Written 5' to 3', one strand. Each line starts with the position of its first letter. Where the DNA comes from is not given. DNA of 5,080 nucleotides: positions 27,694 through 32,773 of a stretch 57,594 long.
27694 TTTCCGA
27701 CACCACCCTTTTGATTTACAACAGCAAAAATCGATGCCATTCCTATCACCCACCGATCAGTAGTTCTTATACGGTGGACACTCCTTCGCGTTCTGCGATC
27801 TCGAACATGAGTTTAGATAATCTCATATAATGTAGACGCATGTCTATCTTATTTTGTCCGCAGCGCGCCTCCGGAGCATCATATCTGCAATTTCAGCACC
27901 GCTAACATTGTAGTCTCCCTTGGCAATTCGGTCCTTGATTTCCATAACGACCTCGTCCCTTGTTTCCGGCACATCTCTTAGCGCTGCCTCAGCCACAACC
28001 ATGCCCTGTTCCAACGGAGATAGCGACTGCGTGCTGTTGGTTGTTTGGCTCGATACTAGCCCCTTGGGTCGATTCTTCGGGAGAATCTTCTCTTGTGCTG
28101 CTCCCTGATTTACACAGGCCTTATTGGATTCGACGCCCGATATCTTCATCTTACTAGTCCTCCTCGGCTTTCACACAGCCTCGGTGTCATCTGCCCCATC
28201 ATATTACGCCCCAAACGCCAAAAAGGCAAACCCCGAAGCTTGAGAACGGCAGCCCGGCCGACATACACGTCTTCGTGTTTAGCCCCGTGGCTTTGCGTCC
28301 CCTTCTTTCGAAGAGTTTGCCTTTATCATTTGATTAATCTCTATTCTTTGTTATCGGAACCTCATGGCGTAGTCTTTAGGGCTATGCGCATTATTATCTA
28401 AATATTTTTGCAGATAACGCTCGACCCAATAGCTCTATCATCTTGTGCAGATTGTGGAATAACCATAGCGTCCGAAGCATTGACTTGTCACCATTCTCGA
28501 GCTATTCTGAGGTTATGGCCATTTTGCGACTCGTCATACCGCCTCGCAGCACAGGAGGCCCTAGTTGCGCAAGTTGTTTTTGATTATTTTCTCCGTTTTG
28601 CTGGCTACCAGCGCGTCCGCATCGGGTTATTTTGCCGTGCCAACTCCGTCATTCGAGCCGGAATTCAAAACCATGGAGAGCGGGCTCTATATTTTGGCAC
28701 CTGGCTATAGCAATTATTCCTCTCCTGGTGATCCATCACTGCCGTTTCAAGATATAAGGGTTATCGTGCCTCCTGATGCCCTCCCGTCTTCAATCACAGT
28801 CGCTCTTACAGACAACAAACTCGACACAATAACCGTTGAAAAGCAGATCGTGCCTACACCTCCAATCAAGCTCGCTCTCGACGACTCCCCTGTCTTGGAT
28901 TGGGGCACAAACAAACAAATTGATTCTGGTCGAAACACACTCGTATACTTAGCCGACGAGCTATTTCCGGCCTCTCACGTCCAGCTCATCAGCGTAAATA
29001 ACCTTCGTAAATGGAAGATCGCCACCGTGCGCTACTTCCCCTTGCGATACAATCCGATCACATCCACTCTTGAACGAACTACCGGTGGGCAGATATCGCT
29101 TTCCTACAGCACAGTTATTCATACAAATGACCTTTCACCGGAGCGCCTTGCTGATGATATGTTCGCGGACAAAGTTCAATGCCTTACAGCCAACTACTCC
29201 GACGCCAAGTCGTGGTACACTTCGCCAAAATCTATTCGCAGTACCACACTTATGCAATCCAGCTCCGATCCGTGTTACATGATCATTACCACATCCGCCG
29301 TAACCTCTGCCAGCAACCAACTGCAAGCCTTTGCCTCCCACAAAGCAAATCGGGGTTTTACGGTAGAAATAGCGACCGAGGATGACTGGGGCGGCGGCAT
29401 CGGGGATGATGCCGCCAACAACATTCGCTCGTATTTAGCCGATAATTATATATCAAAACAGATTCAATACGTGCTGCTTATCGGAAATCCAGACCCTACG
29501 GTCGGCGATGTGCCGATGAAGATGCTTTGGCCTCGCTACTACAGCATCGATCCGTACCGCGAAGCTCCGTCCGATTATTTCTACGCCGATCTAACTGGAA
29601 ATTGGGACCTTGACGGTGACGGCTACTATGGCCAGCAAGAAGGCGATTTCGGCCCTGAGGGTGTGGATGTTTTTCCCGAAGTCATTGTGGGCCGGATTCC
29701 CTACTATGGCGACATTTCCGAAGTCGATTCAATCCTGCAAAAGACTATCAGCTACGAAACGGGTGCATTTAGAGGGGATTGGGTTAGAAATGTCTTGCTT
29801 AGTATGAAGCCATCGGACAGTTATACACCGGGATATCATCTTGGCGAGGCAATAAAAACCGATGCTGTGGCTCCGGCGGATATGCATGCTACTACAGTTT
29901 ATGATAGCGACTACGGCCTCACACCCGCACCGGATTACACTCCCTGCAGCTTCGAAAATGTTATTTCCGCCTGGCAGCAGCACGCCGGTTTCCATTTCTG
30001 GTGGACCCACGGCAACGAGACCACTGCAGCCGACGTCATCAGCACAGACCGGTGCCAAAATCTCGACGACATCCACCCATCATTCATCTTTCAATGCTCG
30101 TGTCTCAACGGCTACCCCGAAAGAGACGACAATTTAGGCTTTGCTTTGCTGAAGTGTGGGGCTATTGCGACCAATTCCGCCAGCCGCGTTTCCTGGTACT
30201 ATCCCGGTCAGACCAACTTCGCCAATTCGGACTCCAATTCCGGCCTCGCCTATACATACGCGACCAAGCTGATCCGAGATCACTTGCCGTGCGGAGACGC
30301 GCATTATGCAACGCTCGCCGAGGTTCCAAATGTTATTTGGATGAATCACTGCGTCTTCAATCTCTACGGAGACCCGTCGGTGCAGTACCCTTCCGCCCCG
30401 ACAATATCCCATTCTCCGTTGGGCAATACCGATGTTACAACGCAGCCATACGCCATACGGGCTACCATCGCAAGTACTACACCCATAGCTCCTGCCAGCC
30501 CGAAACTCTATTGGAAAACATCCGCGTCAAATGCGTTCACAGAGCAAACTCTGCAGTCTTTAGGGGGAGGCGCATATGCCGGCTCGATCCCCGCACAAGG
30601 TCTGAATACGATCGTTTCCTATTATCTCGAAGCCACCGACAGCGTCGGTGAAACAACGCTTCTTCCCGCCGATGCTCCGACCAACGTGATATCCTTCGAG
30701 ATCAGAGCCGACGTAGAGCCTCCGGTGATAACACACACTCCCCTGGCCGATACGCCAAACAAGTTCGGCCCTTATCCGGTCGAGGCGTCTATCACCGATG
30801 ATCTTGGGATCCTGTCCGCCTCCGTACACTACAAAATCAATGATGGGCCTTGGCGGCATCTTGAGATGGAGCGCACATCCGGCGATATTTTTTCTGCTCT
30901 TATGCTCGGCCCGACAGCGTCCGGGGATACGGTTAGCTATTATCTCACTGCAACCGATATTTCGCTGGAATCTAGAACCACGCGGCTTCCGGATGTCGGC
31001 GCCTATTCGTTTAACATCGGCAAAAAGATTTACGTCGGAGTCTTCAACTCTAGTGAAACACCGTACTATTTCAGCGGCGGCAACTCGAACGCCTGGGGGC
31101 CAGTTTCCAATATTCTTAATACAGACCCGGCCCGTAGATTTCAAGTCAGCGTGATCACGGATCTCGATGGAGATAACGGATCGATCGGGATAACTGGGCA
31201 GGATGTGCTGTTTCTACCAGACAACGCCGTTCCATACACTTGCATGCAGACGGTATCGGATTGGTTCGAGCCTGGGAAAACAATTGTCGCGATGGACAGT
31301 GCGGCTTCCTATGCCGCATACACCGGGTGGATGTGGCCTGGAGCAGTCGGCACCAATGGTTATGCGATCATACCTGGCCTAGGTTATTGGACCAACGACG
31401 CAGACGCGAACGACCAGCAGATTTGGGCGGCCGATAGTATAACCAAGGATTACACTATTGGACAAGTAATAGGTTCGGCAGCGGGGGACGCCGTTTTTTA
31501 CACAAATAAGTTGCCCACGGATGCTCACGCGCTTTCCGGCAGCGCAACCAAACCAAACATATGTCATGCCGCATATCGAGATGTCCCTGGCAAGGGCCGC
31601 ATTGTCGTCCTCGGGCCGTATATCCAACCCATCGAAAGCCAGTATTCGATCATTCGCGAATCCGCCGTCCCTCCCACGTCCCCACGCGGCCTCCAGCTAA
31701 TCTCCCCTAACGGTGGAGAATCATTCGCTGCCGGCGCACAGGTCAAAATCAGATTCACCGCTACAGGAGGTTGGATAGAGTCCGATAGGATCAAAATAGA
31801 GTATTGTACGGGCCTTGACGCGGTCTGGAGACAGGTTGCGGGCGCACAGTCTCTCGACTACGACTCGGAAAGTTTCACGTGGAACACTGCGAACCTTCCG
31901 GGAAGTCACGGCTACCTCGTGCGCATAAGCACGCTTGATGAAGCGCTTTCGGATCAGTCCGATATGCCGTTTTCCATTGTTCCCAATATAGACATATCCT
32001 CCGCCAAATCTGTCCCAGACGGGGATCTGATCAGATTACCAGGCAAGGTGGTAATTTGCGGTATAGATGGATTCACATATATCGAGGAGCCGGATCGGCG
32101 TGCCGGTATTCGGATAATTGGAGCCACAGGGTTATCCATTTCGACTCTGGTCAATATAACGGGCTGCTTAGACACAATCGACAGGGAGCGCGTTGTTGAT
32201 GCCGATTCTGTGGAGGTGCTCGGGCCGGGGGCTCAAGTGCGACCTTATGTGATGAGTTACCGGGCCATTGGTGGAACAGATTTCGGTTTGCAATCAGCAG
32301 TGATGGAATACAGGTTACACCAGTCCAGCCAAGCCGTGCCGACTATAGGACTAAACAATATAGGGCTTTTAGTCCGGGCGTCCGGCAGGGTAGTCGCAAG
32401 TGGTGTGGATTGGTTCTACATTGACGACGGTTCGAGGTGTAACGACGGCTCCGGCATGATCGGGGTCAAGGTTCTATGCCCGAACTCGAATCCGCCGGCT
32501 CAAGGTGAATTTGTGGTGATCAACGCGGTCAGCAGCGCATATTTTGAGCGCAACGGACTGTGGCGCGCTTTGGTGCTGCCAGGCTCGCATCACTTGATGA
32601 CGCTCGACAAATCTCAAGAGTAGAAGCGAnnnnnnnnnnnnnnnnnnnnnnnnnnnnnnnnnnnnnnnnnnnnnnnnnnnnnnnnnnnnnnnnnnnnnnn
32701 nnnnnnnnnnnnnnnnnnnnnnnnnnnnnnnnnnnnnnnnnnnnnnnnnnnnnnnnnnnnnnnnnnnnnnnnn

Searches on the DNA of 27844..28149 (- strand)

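Call 18: search_rna_families(sources=[L007, L008, L009, L010, L011, L012, L013, L014, L015, L016, L017, L018, L019, L020, L021, L022, L024, L025, L026, L027], threshold=gathering)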
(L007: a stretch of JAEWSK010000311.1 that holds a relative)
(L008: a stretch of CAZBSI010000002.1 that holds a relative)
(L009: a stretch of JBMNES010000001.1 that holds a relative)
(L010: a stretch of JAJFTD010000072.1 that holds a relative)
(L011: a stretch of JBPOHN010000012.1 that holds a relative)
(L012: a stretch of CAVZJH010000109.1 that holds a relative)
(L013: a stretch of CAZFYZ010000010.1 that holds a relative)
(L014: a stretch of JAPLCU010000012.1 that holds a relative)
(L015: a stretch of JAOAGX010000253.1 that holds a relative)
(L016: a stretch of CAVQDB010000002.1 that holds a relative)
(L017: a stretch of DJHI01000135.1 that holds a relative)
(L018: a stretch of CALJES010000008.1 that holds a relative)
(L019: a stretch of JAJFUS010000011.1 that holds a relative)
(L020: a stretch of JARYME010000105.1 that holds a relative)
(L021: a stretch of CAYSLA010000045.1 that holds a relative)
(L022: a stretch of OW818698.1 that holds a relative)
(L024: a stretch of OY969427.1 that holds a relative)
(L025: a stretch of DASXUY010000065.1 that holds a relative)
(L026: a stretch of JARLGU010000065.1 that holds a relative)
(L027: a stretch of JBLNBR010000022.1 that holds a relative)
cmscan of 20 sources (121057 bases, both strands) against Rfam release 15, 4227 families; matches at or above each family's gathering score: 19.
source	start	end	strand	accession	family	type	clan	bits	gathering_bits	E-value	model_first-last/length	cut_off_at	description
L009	2818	2905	+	RF01051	c-di-GMP-I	Cis-reg; riboswitch;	CL00126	83.2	35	1.2e-14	1-87/87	no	c-di-GMP-I riboswitch aptamer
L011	2819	2906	+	RF01051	c-di-GMP-I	Cis-reg; riboswitch;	CL00126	83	35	1.4e-14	1-87/87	no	c-di-GMP-I riboswitch aptamer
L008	2818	2905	+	RF01051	c-di-GMP-I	Cis-reg; riboswitch;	CL00126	81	35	4.5e-14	1-87/87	no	c-di-GMP-I riboswitch aptamer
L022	2831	2919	+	RF01051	c-di-GMP-I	Cis-reg; riboswitch;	CL00126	78.1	35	2.2e-13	1-87/87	no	c-di-GMP-I riboswitch aptamer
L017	2827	2914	+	RF01051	c-di-GMP-I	Cis-reg; riboswitch;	CL00126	77.1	35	3.9e-13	1-87/87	no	c-di-GMP-I riboswitch aptamer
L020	2808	2901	+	RF01051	c-di-GMP-I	Cis-reg; riboswitch;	CL00126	75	35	1.3e-12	1-87/87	no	c-di-GMP-I riboswitch aptamer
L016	2745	2835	+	RF01051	c-di-GMP-I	Cis-reg; riboswitch;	CL00126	74.7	35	1.5e-12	1-87/87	no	c-di-GMP-I riboswitch aptamer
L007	2819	2909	+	RF01051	c-di-GMP-I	Cis-reg; riboswitch;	CL00126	74.6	35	1.6e-12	1-87/87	no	c-di-GMP-I riboswitch aptamer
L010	2818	2909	+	RF01051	c-di-GMP-I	Cis-reg; riboswitch;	CL00126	74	35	2.3e-12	1-87/87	no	c-di-GMP-I riboswitch aptamer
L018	2806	2900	+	RF01051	c-di-GMP-I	Cis-reg; riboswitch;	CL00126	72.9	35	4.1e-12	1-87/87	no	c-di-GMP-I riboswitch aptamer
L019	2844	2933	+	RF01051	c-di-GMP-I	Cis-reg; riboswitch;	CL00126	72.7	35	4.7e-12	1-87/87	no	c-di-GMP-I riboswitch aptamer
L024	2653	2748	+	RF01051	c-di-GMP-I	Cis-reg; riboswitch;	CL00126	67.7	35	7.9e-11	1-87/87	no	c-di-GMP-I riboswitch aptamer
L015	2154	2250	+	RF01051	c-di-GMP-I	Cis-reg; riboswitch;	CL00126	67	35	1.2e-10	1-87/87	no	c-di-GMP-I riboswitch aptamer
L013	2810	2904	+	RF01051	c-di-GMP-I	Cis-reg; riboswitch;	CL00126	66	35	2e-10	1-87/87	no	c-di-GMP-I riboswitch aptamer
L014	2818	2909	+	RF03167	c-di-GMP-I-GGC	Cis-reg; riboswitch;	CL00126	65.8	59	4.8e-13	1-80/80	no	c-di-GMP-I-GGC riboswitch aptamer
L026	2842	2939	+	RF01051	c-di-GMP-I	Cis-reg; riboswitch;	CL00126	62.1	35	1.9e-09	1-87/87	no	c-di-GMP-I riboswitch aptamer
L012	1215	1306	+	RF03167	c-di-GMP-I-GGC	Cis-reg; riboswitch;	CL00126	60.6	59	1.5e-11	1-80/80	no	c-di-GMP-I-GGC riboswitch aptamer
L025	2844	2941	+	RF01051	c-di-GMP-I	Cis-reg; riboswitch;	CL00126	57.3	35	2.7e-08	1-87/87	no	c-di-GMP-I riboswitch aptamer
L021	2704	2864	+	RF01051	c-di-GMP-I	Cis-reg; riboswitch;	CL00126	57.1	35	3e-08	1-87/87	no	c-di-GMP-I riboswitch aptamer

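Call 22: search_rna_families(sources=[L028, L029, L030, L031, L032, L033, L034, L035, L036, L037, L038, L039, L040, L041, L042, L043, L044, L045, L046, L047], threshold=gathering)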
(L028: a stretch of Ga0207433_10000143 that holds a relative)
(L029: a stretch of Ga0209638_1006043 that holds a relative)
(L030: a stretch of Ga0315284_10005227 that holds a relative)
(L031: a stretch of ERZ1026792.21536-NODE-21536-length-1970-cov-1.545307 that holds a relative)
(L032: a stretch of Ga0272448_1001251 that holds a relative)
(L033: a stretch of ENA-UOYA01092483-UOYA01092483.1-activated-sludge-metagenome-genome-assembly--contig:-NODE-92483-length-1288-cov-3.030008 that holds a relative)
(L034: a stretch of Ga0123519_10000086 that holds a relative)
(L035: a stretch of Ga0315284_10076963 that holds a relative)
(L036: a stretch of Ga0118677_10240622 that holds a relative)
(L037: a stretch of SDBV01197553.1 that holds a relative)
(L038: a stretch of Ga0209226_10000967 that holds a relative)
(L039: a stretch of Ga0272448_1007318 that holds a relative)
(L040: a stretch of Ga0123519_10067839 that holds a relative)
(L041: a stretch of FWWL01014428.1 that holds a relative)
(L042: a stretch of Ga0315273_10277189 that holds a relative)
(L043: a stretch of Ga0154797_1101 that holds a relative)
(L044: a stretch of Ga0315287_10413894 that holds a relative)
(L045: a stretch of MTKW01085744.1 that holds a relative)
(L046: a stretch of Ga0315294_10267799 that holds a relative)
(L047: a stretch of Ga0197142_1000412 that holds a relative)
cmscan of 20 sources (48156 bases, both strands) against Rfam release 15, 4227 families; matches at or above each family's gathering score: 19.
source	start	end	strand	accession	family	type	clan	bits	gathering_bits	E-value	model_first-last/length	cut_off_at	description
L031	1166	1253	+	RF01051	c-di-GMP-I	Cis-reg; riboswitch;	CL00126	83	35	5.5e-15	1-87/87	no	c-di-GMP-I riboswitch aptamer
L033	795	881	+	RF01051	c-di-GMP-I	Cis-reg; riboswitch;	CL00126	82.9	35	6.1e-15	1-87/87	no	c-di-GMP-I riboswitch aptamer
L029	1321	1408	+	RF01051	c-di-GMP-I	Cis-reg; riboswitch;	CL00126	79.7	35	3.6e-14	1-87/87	no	c-di-GMP-I riboswitch aptamer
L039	1138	1229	+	RF01051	c-di-GMP-I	Cis-reg; riboswitch;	CL00126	79.3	35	4.5e-14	1-87/87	no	c-di-GMP-I riboswitch aptamer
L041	440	531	+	RF01051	c-di-GMP-I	Cis-reg; riboswitch;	CL00126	79.1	35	5e-14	1-87/87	no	c-di-GMP-I riboswitch aptamer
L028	1318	1408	+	RF01051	c-di-GMP-I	Cis-reg; riboswitch;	CL00126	76.3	35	2.4e-13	1-87/87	no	c-di-GMP-I riboswitch aptamer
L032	1319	1407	+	RF01051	c-di-GMP-I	Cis-reg; riboswitch;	CL00126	74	35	9.2e-13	1-87/87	no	c-di-GMP-I riboswitch aptamer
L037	453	544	+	RF01051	c-di-GMP-I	Cis-reg; riboswitch;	CL00126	73.5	35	1.2e-12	1-87/87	no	c-di-GMP-I riboswitch aptamer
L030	1316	1406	+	RF01051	c-di-GMP-I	Cis-reg; riboswitch;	CL00126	73.4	35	1.3e-12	1-87/87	no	c-di-GMP-I riboswitch aptamer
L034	1315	1405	+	RF01051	c-di-GMP-I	Cis-reg; riboswitch;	CL00126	72.7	35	1.9e-12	1-87/87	no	c-di-GMP-I riboswitch aptamer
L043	1320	1411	+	RF01051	c-di-GMP-I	Cis-reg; riboswitch;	CL00126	70.6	35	6e-12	1-87/87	no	c-di-GMP-I riboswitch aptamer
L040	1319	1410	+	RF03167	c-di-GMP-I-GGC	Cis-reg; riboswitch;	CL00126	67.4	59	6.6e-14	1-80/80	no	c-di-GMP-I-GGC riboswitch aptamer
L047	1318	1409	+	RF03167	c-di-GMP-I-GGC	Cis-reg; riboswitch;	CL00126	67.3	59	7.1e-14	1-80/80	no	c-di-GMP-I-GGC riboswitch aptamer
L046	978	1071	+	RF01051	c-di-GMP-I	Cis-reg; riboswitch;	CL00126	67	35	4.5e-11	1-87/87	no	c-di-GMP-I riboswitch aptamer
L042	1319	1412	+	RF01051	c-di-GMP-I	Cis-reg; riboswitch;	CL00126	64.7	35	1.7e-10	1-87/87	no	c-di-GMP-I riboswitch aptamer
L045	250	343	+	RF03167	c-di-GMP-I-GGC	Cis-reg; riboswitch;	CL00126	62.4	59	1.8e-12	1-80/80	no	c-di-GMP-I-GGC riboswitch aptamer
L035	182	274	+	RF03167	c-di-GMP-I-GGC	Cis-reg; riboswitch;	CL00126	60.9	59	5e-12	1-80/80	no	c-di-GMP-I-GGC riboswitch aptamer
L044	758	849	+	RF03167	c-di-GMP-I-GGC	Cis-reg; riboswitch;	CL00126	60.8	59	5.1e-12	1-80/80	no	c-di-GMP-I-GGC riboswitch aptamer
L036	702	794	+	RF03167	c-di-GMP-I-GGC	Cis-reg; riboswitch;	CL00126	60.2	59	7.6e-12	1-80/80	no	c-di-GMP-I-GGC riboswitch aptamer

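Call 23: search_rna_families(sources=[L048, L049, L050, L051, L052, L053, L054, L055, L056, L057, L058, L059, L060, L061, L062, L063, L064, L065], threshold=gathering)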
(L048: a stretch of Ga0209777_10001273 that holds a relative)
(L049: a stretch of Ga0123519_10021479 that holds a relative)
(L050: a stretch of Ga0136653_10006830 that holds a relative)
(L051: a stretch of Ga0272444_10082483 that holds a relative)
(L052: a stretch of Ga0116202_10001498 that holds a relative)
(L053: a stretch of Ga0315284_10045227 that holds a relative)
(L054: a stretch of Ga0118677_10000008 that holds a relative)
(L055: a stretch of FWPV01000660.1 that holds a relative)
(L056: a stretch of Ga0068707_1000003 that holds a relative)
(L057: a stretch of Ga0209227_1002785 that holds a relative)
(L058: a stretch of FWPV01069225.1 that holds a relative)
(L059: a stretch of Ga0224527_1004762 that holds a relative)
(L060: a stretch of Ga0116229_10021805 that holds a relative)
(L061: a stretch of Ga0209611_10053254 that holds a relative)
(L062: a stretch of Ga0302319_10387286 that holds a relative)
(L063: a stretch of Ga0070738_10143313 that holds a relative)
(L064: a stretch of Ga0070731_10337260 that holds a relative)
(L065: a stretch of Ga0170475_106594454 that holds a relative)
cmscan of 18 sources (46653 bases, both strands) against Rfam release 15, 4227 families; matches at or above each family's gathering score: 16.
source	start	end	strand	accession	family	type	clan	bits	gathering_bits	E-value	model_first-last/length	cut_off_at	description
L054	1332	1420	+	RF01051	c-di-GMP-I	Cis-reg; riboswitch;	CL00126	81.6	35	1.2e-14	1-87/87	no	c-di-GMP-I riboswitch aptamer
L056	1318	1405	+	RF01051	c-di-GMP-I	Cis-reg; riboswitch;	CL00126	81.2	35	1.5e-14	1-87/87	no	c-di-GMP-I riboswitch aptamer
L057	1318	1405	+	RF01051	c-di-GMP-I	Cis-reg; riboswitch;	CL00126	81.2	35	1.5e-14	1-87/87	no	c-di-GMP-I riboswitch aptamer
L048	1318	1408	+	RF01051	c-di-GMP-I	Cis-reg; riboswitch;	CL00126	75.7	35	3.3e-13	1-87/87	no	c-di-GMP-I riboswitch aptamer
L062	846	943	+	RF01051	c-di-GMP-I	Cis-reg; riboswitch;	CL00126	72.7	35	1.8e-12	1-87/87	no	c-di-GMP-I riboswitch aptamer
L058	570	671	+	RF03167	c-di-GMP-I-GGC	Cis-reg; riboswitch;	CL00126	71.7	59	3.9e-15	1-80/80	no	c-di-GMP-I-GGC riboswitch aptamer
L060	1233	1330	+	RF01051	c-di-GMP-I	Cis-reg; riboswitch;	CL00126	71.3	35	4.1e-12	1-87/87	no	c-di-GMP-I riboswitch aptamer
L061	1233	1330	+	RF01051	c-di-GMP-I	Cis-reg; riboswitch;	CL00126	69.5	35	1.1e-11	1-87/87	no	c-di-GMP-I riboswitch aptamer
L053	1333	1429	+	RF03167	c-di-GMP-I-GGC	Cis-reg; riboswitch;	CL00126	68.9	59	2.4e-14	1-80/80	no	c-di-GMP-I-GGC riboswitch aptamer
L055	1346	1437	+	RF03167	c-di-GMP-I-GGC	Cis-reg; riboswitch;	CL00126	68.7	59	2.8e-14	1-80/80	no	c-di-GMP-I-GGC riboswitch aptamer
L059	1245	1342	+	RF01051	c-di-GMP-I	Cis-reg; riboswitch;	CL00126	68.7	35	1.7e-11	1-87/87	no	c-di-GMP-I riboswitch aptamer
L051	103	194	+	RF03167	c-di-GMP-I-GGC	Cis-reg; riboswitch;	CL00126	66.6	59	1.1e-13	1-80/80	no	c-di-GMP-I-GGC riboswitch aptamer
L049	1310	1404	+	RF03167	c-di-GMP-I-GGC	Cis-reg; riboswitch;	CL00126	62.9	59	1.3e-12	1-80/80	no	c-di-GMP-I-GGC riboswitch aptamer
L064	304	396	+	RF03167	c-di-GMP-I-GGC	Cis-reg; riboswitch;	CL00126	60.9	59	4.9e-12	1-80/80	no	c-di-GMP-I-GGC riboswitch aptamer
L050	645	805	+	RF01051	c-di-GMP-I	Cis-reg; riboswitch;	CL00126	57.1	35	1.2e-08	1-87/87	no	c-di-GMP-I riboswitch aptamer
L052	1204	1364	+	RF01051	c-di-GMP-I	Cis-reg; riboswitch;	CL00126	57.1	35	1.2e-08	1-87/87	no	c-di-GMP-I riboswitch aptamer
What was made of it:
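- Checked: The arrangement is far beyond chance, because it recurs in 54 of 58 homologous loci (calls 18, 22, 23).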

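Call 24: search_rna_families(sources=[L053, L058, L040], threshold=gathering, show_alignments=3)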
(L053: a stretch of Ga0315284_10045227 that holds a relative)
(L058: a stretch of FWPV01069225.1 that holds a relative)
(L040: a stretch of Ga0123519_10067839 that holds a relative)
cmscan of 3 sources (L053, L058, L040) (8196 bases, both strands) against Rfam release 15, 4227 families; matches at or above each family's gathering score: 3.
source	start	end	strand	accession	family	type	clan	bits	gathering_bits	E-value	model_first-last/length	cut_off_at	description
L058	570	671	+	RF03167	c-di-GMP-I-GGC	Cis-reg; riboswitch;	CL00126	71.7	59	6.8e-16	1-80/80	no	c-di-GMP-I-GGC riboswitch aptamer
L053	1333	1429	+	RF03167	c-di-GMP-I-GGC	Cis-reg; riboswitch;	CL00126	68.9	59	4.2e-15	1-80/80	no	c-di-GMP-I-GGC riboswitch aptamer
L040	1319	1410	+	RF03167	c-di-GMP-I-GGC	Cis-reg; riboswitch;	CL00126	67.4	59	1.1e-14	1-80/80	no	c-di-GMP-I-GGC riboswitch aptamer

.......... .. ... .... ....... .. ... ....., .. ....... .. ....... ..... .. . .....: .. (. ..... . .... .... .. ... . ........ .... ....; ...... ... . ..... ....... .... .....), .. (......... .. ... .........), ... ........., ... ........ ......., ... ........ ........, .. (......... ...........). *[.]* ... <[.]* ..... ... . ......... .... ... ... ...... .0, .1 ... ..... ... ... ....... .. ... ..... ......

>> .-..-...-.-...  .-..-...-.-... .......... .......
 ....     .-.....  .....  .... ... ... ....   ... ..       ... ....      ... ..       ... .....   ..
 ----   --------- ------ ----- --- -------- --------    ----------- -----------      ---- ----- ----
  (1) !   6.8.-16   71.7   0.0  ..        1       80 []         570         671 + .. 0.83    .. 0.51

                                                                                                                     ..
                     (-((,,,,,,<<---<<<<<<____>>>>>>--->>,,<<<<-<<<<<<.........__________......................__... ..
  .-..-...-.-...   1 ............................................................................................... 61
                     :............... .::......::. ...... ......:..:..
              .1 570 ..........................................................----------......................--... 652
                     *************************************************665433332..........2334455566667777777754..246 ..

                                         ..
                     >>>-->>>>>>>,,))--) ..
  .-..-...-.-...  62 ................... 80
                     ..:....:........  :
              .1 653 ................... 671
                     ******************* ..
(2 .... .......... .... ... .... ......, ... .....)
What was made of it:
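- On c-di-GMP-I-GGC variant (RF03167): Sixteen homologous loci score best as RF03167, and the three whose alignments were inspected (L040, L053, L058) read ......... at that position (call 24).
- Tried and rejected: I rejected it because the defining G47 is absent (call 24).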

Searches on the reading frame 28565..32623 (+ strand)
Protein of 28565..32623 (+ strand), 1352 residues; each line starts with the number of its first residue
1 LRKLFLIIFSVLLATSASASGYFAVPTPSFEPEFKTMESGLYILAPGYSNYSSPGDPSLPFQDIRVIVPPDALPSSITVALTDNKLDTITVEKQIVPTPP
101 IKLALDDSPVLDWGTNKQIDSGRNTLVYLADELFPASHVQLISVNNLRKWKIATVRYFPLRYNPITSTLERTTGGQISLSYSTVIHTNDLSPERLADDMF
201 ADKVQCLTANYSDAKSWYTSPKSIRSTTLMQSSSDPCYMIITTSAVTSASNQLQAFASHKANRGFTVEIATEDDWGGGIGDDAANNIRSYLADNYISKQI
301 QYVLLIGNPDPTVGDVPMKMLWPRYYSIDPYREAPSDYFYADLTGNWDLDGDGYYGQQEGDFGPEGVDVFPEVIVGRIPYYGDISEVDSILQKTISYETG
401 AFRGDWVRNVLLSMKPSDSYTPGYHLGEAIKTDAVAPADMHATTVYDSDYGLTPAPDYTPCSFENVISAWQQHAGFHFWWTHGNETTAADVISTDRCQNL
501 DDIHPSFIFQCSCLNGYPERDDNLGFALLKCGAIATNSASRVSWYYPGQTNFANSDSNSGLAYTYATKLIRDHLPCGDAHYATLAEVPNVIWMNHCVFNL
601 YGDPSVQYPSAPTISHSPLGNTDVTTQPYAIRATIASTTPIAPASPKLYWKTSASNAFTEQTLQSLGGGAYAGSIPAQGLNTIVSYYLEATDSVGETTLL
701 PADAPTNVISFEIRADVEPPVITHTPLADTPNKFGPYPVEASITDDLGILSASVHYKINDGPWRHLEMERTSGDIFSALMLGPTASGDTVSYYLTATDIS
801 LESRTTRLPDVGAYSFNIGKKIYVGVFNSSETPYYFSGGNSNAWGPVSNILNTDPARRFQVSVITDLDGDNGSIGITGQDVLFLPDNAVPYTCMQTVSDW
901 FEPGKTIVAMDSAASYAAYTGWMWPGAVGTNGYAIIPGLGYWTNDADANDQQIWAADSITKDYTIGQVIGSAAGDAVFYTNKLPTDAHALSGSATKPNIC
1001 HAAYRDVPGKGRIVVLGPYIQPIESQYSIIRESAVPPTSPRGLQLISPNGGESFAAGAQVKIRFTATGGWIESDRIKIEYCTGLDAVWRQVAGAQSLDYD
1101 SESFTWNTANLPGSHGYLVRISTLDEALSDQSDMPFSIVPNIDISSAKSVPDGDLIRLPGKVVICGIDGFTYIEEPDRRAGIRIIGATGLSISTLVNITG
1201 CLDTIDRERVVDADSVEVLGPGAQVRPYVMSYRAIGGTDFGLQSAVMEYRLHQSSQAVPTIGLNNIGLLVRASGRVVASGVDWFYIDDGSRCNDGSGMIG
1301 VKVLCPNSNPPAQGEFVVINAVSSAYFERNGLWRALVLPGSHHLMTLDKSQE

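Call 4: search_protein_families(library=pfam, proteins=[window:28565-32623:+], max_evalue=0.01)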
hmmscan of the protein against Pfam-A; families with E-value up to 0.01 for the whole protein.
window:28565-32623:+ (1352 aa): 3 families
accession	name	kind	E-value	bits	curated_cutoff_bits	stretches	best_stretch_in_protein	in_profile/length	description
PF01364.23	Peptidase_C25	-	1.7e-39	136.6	23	1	238-607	1-373/374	Peptidase family C25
PF08126.16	Propeptide_C25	-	9.3e-06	25.3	22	1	47-181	50-172/205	Propeptide_C25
PF22184.2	CBM_56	-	0.00099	19.7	27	1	752-797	24-67/75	Carbohydrate binding module family 56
